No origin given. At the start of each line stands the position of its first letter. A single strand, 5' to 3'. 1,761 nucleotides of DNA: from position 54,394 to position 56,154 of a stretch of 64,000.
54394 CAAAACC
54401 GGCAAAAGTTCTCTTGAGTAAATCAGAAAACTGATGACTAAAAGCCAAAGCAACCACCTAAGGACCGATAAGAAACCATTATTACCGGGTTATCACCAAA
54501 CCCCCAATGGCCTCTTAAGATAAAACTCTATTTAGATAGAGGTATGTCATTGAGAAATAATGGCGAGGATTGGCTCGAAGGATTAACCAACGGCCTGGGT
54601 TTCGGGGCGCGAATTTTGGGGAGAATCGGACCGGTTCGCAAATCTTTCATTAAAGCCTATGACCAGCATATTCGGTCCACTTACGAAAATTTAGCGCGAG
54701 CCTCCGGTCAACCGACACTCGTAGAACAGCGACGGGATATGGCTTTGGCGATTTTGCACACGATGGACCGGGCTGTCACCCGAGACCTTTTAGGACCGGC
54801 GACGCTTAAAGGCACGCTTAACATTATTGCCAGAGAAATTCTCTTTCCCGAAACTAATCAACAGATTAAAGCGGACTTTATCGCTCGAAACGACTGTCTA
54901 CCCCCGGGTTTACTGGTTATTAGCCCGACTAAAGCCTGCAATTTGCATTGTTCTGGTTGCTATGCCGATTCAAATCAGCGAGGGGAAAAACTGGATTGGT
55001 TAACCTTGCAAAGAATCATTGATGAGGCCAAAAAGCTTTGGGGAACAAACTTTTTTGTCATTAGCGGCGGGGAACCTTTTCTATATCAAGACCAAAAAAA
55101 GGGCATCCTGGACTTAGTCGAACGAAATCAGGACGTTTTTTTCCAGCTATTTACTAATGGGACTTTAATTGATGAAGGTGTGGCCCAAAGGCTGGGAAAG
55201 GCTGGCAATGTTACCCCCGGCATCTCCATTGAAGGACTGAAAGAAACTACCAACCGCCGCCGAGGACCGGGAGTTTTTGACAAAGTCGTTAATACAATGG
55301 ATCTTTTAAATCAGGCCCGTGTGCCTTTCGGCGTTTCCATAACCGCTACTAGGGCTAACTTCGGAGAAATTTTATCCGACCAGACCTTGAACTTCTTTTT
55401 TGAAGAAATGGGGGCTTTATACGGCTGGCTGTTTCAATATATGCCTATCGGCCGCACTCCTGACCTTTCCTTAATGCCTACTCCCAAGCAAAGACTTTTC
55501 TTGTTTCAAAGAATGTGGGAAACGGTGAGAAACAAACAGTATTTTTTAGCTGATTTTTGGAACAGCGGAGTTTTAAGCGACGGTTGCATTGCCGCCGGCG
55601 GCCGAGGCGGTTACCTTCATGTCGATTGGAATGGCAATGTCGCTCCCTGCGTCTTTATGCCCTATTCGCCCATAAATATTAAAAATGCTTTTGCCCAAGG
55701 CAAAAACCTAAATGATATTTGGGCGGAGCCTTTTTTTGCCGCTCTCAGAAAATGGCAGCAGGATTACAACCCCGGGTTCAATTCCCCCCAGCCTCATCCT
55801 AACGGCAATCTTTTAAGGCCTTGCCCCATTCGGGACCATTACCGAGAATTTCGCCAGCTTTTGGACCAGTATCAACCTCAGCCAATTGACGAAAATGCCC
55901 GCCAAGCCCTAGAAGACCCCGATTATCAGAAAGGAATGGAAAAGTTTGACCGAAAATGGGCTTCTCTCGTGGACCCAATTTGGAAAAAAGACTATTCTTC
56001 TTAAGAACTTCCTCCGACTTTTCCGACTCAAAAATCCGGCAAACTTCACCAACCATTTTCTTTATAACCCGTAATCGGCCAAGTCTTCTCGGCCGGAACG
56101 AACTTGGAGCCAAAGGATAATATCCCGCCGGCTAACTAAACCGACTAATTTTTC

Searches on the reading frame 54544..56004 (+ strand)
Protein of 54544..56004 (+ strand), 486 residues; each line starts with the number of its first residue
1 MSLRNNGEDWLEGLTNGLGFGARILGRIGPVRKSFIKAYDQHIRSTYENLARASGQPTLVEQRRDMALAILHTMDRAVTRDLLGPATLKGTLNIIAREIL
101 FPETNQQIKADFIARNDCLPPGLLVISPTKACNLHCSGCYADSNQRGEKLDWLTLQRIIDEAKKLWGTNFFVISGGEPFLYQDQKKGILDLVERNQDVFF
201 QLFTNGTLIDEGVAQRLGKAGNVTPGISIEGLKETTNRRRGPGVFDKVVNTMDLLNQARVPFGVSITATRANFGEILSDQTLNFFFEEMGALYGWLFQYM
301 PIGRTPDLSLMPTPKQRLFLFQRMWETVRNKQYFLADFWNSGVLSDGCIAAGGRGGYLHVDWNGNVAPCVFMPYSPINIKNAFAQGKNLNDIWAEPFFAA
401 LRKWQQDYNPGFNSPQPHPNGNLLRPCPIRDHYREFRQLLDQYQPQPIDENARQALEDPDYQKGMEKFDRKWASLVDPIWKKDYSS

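Call 47: search_protein_families(library=pfam, proteins=[window:54544-56004:+], max_evalue=0.01)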
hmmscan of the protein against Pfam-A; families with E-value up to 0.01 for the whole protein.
window:54544-56004:+ (486 aa): 3 families
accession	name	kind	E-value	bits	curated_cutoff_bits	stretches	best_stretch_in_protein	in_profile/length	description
PF04055.27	Radical_SAM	-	2.8e-23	83.3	29.5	1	126-262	1-143/166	Radical SAM superfamily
PF13353.11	Fer4_12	-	1.9e-07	31.9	22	1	129-200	12-82/137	4Fe-4S single cluster domain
PF13186.11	SPASM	-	6.4e-06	26.8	21.5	1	356-406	6-56/67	Iron-sulfur cluster-binding domain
